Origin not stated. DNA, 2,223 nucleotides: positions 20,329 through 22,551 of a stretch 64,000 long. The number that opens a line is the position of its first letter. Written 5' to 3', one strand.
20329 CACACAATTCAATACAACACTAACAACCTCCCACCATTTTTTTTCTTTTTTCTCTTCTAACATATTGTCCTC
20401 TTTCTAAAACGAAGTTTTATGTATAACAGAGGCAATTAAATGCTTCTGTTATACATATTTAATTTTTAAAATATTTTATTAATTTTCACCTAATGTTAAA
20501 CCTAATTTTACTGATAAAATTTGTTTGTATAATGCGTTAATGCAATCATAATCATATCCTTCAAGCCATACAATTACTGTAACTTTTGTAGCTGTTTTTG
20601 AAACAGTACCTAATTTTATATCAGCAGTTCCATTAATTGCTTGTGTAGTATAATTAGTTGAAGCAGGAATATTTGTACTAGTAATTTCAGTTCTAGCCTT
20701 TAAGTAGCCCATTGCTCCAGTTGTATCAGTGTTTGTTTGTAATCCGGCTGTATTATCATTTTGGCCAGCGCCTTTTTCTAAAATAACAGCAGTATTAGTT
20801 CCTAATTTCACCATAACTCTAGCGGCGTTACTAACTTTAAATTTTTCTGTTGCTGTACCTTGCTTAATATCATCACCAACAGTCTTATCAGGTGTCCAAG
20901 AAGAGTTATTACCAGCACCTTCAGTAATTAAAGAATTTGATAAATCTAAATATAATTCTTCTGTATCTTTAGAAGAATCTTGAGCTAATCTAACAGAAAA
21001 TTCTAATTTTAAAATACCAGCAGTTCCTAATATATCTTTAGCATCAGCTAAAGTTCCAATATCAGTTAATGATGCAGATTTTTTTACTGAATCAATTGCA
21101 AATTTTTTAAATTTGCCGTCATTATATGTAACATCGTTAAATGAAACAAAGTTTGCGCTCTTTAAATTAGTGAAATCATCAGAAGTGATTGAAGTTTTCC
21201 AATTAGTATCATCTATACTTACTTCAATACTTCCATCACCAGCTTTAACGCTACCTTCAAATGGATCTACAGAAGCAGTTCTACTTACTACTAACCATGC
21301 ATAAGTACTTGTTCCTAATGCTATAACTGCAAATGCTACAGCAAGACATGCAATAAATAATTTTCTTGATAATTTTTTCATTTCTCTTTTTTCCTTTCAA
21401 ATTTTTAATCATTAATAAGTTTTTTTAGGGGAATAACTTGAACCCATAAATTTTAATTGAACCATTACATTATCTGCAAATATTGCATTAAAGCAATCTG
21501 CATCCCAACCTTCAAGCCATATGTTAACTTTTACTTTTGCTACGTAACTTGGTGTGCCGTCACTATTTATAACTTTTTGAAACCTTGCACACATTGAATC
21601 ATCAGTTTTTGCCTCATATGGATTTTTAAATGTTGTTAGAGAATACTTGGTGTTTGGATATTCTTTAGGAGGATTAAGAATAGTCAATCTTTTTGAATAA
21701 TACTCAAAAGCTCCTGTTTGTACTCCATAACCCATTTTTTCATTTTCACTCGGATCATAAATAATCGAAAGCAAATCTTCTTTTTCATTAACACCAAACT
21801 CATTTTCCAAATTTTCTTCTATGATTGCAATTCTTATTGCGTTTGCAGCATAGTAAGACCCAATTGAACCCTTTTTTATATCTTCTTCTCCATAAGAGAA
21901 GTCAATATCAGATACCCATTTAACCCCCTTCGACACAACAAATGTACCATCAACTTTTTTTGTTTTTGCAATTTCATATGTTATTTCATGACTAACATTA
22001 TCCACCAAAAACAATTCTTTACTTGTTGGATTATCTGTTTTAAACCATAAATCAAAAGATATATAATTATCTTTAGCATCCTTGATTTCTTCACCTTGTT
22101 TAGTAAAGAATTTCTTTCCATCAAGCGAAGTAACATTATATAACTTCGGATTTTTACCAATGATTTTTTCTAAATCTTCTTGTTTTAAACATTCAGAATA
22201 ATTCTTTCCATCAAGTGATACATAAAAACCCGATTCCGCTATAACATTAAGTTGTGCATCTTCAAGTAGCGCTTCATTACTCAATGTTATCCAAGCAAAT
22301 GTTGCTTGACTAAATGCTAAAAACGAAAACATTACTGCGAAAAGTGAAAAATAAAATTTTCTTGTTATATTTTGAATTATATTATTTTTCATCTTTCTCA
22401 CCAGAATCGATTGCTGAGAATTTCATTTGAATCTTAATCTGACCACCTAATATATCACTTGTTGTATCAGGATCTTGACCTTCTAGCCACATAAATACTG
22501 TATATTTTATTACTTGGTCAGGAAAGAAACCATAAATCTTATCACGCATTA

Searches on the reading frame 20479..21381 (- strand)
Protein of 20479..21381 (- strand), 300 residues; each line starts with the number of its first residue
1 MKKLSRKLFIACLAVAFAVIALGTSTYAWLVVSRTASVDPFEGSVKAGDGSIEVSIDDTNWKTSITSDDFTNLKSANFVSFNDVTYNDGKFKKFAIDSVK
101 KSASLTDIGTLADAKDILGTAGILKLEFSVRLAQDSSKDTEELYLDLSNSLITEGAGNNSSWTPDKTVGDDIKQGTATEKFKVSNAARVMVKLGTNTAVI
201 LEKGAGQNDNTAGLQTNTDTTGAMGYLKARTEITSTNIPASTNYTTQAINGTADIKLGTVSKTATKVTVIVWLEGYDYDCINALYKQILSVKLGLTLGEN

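Call 3: search_protein_families(library=pfam, proteins=[window:20479-21381:-], max_evalue=0.1)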
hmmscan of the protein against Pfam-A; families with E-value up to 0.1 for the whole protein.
window:20479-21381:- (300 aa): 0 families

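Call 4: search_protein_families(library=ncbifam, proteins=[window:20479-21381:-], max_evalue=0.1)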
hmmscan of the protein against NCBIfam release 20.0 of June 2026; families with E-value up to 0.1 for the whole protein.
window:20479-21381:- (300 aa): 0 families

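Call 44: find_homologous_proteins(query=window:20479-21381:-, max_evalue=0.001)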
Query window:20479-21381:- (300 aa): 19 proteins with E <= 0.001 among 1778 candidates.
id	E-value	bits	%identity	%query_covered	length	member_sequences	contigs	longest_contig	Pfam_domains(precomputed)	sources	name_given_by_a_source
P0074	7.9e-186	634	100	100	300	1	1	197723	-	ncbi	-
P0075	2.6e-184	629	99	100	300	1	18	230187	-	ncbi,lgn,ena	-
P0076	7.9e-184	627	99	100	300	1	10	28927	-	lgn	-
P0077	9.8e-183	624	99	100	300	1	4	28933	-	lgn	-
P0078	1.4e-182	623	98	100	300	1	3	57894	-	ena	-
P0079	5.8e-182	621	98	100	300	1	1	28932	-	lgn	-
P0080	7.4e-182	621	98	100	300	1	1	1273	-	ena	-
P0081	1.1e-178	611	97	100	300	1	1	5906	-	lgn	-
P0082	2.3e-169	580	93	100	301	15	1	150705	-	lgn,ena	-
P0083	6.8e-113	395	68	99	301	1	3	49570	-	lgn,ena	-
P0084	5.7e-71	257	54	99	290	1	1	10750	-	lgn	-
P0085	1.8e-70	256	54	99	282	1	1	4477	-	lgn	-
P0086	1.5e-61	226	48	99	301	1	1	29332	-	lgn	-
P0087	1.4e-60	223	49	99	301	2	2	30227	-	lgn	-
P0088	6.6e-57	211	45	99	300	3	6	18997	-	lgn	-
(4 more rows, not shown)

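Call 45: find_encoding_contigs(protein=P0074, flank=1000, max_places=2)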
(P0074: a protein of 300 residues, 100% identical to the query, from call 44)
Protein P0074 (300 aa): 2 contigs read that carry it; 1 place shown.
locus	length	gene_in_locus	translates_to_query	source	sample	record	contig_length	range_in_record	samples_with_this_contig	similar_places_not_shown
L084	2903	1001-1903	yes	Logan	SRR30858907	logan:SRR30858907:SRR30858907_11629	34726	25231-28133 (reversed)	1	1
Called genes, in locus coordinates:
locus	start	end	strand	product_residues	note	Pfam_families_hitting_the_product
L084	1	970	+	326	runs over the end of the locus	-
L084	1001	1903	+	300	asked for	-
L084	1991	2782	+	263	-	-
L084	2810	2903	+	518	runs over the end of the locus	-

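Call 55: predict_structure(alignment_id=A4)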
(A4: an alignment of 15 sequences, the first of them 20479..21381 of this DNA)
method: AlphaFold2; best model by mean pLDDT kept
length: 300 residues; sequences in the alignment: 15
mean_pLDDT: 78.2   pTM: 0.79
mean pLDDT of the five models: 78.2, 76.4, 75.7, 74.8, 72.2
residues with pLDDT >= 90: 83; 70-90: 143; 50-70: 45; < 50: 29
segments of 3 or more residues with pLDDT < 50: 15-41
pLDDT, mean of each block of 10 residues (from residue 1): 60 47 27 35 57 87 77 73 84 87 90 84 88 90 89 73 88 88 88 93 68 83 90 93 86 90 93 88 68 80
secondary structure, 60 per line:
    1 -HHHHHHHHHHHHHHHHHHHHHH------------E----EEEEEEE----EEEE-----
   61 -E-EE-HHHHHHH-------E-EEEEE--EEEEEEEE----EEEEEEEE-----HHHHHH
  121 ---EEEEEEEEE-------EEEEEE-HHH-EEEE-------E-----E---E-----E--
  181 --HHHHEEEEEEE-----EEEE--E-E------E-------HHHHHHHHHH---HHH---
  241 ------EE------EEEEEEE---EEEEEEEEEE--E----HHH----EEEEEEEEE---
elements in order: H2-23 E41-47 E52-55 H67-73 E83-87 E90-97 E102-109 H115-120 E124-132 E140-145 E151-154 H183-186 E187-193 E199-202 H222-231 E255-261 E265-274 E289-297

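Call 58: fold_search(model_id=the predicted structure, library=pdb)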
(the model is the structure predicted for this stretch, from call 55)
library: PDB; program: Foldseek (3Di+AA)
matches with E <= 10: 388; with E <= 0.001: 0
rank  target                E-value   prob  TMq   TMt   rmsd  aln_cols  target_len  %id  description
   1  7fe0_A                1.2e-02  0.18  0.14  0.21  15.8       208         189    9  AvmM Catalyzes Macrocyclization in Alchivemycin A Biosynthesis (released 2021-09-01)
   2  6r74                  2.3e-02  0.35  0.21  0.35  16.8       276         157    9  N-terminally reversed variant of FimA E. coli (released 2020-05-06)
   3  7fe5_A                3.1e-02  0.18  0.16  0.23  15.3       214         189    8  AvmM Catalyzes Macrocyclization in Alchivemycin A Biosynthesis (released 2021-09-01)
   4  5cfa_A                4.4e-02  0.06  0.13  0.12  23.5       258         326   10  Crystal structures of Bbp from Staphylococcus aureus with peptide ligand (released 2015-09-23)
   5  2xjr_A                5.0e-02  0.06  0.13  0.15  19.9       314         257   10  X-ray structure of the N-terminal domain of the flocculin Flo5 from Saccharomyces cerevisiae in complex with calcium a (released 2010-12-15)
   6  8k2f                  5.3e-02  0.08  0.14  0.09  18.7       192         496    8  Crystal structure of Group 1 oligosaccharide-releasing beta-N-acetylgalactosaminidase NgaCa from Cohnella abietis, apo 1 (released 2024-04-24)
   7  2xju_A                6.0e-02  0.06  0.14  0.15  21.2       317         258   10  X-ray structure of the N-terminal domain of the flocculin Flo5 from Saccharomyces cerevisiae with mutation S227A in co (released 2010-12-15)
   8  1r19_D                6.0e-02  0.05  0.12  0.12  21.0       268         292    9  Crystal Structure Analysis of S.epidermidis adhesin SdrG binding to Fibrinogen (Apo structure) (released 2003-10-28)
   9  7pnb_A                6.3e-02  0.44  0.24  0.36  15.6       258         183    5  Sulfolobus acidocaldarius 0406 filament. (released 2022-09-14)
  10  7wrk                  6.7e-02  0.13  0.14  0.24  15.1       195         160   11  Structure of hypothetical protein TTHA1873 from Thermus thermophilus (released 2022-03-09)
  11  8k2g_A                7.1e-02  0.11  0.15  0.09  14.1       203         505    5  Crystal structure of Group 1 Oligosaccharide-releasing beta-N-acetylgalactosaminidase NgaCa from Cohnella abietis, apo (released 2024-04-24)
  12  8aur_A                7.5e-02  0.15  0.21  0.26  23.9       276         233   12  Cryo-EM structure of a TasA fibre (released 2022-11-30)
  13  7zgn_A                8.4e-02  0.21  0.19  0.12  11.0       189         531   12  Plant/insect N-glycan active PNGase (released 2022-09-07)
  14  7wwo_A                9.0e-02  0.11  0.14  0.24  14.8       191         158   12  Dimer form of hypothetical protein TTHA1873 from Thermus thermophilus (released 2022-03-09)
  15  7zgn_B                9.5e-02  0.15  0.18  0.12  11.5       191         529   12  Plant/insect N-glycan active PNGase (released 2022-09-07)
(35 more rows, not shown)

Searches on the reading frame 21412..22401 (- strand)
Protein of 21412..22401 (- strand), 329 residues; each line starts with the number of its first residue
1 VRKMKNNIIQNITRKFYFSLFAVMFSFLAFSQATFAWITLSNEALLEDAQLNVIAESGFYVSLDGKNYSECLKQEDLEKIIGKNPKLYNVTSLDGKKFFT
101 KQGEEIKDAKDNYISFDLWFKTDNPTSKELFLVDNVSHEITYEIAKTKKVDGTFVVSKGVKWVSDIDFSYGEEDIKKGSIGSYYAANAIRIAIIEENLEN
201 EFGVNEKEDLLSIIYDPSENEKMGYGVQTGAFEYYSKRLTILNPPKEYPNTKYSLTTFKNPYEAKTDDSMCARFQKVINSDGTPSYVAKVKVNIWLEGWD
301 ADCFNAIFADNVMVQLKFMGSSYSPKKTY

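Call 3: search_protein_families(library=pfam, proteins=[window:21412-22401:-], max_evalue=0.1)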
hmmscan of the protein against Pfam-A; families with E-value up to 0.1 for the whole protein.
window:21412-22401:- (329 aa): 1 family
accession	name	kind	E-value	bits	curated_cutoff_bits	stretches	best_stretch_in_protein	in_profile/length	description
PF10137.14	CAP12-PCTIR_TIR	-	0.014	15.8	24.7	0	45-78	71-104/119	CAP12/Pycsar effector protein, TIR domain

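Call 4: search_protein_families(library=ncbifam, proteins=[window:21412-22401:-], max_evalue=0.1)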
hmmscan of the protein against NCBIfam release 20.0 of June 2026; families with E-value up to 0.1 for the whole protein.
window:21412-22401:- (329 aa): 0 families

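Call 42: search_protein_families(library=pfam, alignment_id=A3, max_evalue=0.01)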
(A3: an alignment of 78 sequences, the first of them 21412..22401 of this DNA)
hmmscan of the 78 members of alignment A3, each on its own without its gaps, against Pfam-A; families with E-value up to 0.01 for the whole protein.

A. member 1, window:21412-22401:- (329 aa): 0 families

B. families by the number of members that match (of 78 scanned): 8 families
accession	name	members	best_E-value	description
PF12389.13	Peptidase_M73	3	3.3e-06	Camelysin metallo-endopeptidase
PF12700.13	HlyD_2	1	0.001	HlyD family secretion protein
PF08033.17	Sec23_BS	1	0.0031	Sec23/Sec24 beta-sandwich domain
PF16971.10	RcpB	1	0.0059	Rough colony protein B, tight adherence - tad - subunit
PF15581.11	Imm58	1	0.0083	Immunity protein 58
PF08139.17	LPAM_1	1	0.0089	Prokaryotic membrane lipoprotein lipid attachment site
PF20205.3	DUF6567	1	0.0089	Family of unknown function (DUF6567)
PF22852.1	SoxE_N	1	0.0092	Sulfocyanin, N-terminal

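Call 43: search_protein_families(library=ncbifam, alignment_id=A3, max_evalue=0.01)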
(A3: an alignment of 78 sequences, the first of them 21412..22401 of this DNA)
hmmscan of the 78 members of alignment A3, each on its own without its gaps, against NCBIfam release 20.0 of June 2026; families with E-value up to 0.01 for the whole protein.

A. member 1, window:21412-22401:- (329 aa): 0 families

B. families by the number of members that match (of 78 scanned): 14 families
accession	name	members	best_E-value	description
TIGR04088.1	cognate_SipW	2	0.00047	SipW-dependent-type signal peptide-containing protein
TIGR02456.1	treS_nterm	1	0.00034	maltose alpha-D-glucosyltransferase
NF007797.0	PRK10502.1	1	0.00082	WcaF family extracellular polysaccharide biosynthesis acetyltransferase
NF045951.1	MAG0110_fam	1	0.0044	MAG0110 family membrane protein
TIGR04526.1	predic_Ig_block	1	0.0049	putative immunoglobulin-blocking virulence protein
TIGR04090.1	exp_by_SipW_IV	1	0.0053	BsaA family SipW-dependent biofilm matrix protein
NF003155.0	PRK04125.1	1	0.0059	antiholin-like murein hydrolase modulator LrgA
NF004285.1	PRK05696.1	1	0.0059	flagellar basal body-associated protein FliL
TIGR03094.1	sulfo_cyanin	1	0.0066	sulfocyanin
NF006283.1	PRK08455.1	1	0.0075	flagellar basal body-associated protein FliL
NF006459.0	PRK08841.1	1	0.008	aspartate kinase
NF050115.1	membrane_Rv2732c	1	0.0086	Rv2732c family membrane protein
NF006215.0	PRK08343.1-1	1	0.0087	preprotein translocase subunit SecD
NF000849.0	PRK00075.1-1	1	0.0097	cobalt-precorrin-5B (C(1))-methyltransferase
